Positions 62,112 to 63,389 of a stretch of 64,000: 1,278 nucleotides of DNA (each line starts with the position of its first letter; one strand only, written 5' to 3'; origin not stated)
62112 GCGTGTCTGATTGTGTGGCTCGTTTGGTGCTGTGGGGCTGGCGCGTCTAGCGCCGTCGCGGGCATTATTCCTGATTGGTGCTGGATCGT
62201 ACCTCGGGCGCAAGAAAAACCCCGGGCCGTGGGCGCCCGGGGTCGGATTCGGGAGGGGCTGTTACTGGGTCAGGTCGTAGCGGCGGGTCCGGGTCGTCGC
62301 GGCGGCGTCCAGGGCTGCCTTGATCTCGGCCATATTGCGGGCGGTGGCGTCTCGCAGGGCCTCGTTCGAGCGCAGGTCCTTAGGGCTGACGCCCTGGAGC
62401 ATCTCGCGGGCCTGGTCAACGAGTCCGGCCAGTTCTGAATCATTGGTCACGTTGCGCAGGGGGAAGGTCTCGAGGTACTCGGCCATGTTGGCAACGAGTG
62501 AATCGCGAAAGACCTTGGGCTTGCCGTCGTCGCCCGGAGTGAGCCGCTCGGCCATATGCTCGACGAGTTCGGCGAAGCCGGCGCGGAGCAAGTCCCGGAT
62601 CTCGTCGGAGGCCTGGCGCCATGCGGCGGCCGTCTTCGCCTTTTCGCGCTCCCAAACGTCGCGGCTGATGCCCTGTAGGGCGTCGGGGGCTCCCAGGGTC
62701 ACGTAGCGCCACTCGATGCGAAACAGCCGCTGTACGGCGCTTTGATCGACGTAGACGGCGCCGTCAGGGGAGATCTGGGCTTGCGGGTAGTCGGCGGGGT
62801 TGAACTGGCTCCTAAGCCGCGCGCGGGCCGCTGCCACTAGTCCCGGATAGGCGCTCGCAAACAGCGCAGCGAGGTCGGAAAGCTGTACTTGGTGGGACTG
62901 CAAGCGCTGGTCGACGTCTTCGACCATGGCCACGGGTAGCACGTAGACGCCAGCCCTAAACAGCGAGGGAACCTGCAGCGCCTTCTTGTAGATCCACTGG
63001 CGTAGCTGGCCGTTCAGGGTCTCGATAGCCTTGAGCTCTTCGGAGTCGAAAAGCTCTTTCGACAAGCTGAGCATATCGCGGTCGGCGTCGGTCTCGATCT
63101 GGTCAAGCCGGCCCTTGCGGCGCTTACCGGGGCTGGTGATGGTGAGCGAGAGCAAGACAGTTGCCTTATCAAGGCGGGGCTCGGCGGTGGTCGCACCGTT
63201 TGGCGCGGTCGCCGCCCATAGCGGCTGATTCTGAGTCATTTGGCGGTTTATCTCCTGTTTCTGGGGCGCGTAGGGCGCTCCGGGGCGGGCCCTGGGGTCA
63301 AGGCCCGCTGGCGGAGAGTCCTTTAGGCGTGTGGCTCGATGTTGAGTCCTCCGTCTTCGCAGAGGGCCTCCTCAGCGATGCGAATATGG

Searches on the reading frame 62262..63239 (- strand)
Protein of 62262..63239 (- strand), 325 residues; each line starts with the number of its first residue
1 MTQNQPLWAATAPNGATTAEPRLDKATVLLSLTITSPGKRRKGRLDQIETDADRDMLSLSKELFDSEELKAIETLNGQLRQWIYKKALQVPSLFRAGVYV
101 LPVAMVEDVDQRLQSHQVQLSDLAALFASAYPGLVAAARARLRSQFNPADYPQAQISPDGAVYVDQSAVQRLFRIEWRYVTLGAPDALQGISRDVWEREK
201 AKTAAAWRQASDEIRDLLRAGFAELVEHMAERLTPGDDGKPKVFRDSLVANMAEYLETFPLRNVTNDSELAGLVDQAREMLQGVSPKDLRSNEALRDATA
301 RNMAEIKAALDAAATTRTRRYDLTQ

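Call 39: search_protein_families(library=pfam, proteins=[window:62262-63239:-], max_evalue=0.01)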
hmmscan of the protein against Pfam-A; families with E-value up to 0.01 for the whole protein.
window:62262-63239:- (325 aa): 0 families

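Call 77: search_protein_families(library=phrogs, proteins=[window:62262-63239:-], max_evalue=0.01)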
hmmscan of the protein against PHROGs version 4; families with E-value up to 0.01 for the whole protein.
window:62262-63239:- (325 aa): 0 families

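Call 93: find_encoding_contigs(protein=window:62262-63239:-, flank=10000, max_places=2)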
Protein window:62262-63239:- (325 aa): 3 contigs read that carry it; 2 places shown.
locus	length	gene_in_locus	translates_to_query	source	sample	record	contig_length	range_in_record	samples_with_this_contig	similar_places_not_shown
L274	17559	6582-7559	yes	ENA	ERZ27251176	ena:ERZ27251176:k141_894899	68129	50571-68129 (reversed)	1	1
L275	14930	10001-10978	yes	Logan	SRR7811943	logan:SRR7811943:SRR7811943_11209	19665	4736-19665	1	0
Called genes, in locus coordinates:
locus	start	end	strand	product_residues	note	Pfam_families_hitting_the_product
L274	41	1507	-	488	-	-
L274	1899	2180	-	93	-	-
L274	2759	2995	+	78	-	-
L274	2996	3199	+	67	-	-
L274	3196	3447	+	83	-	-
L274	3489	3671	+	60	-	-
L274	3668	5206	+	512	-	PF00004:AAA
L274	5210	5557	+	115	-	-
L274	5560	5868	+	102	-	-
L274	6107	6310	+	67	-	-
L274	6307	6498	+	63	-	-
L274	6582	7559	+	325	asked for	-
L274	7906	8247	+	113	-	-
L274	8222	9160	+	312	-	-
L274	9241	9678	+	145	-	-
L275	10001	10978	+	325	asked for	-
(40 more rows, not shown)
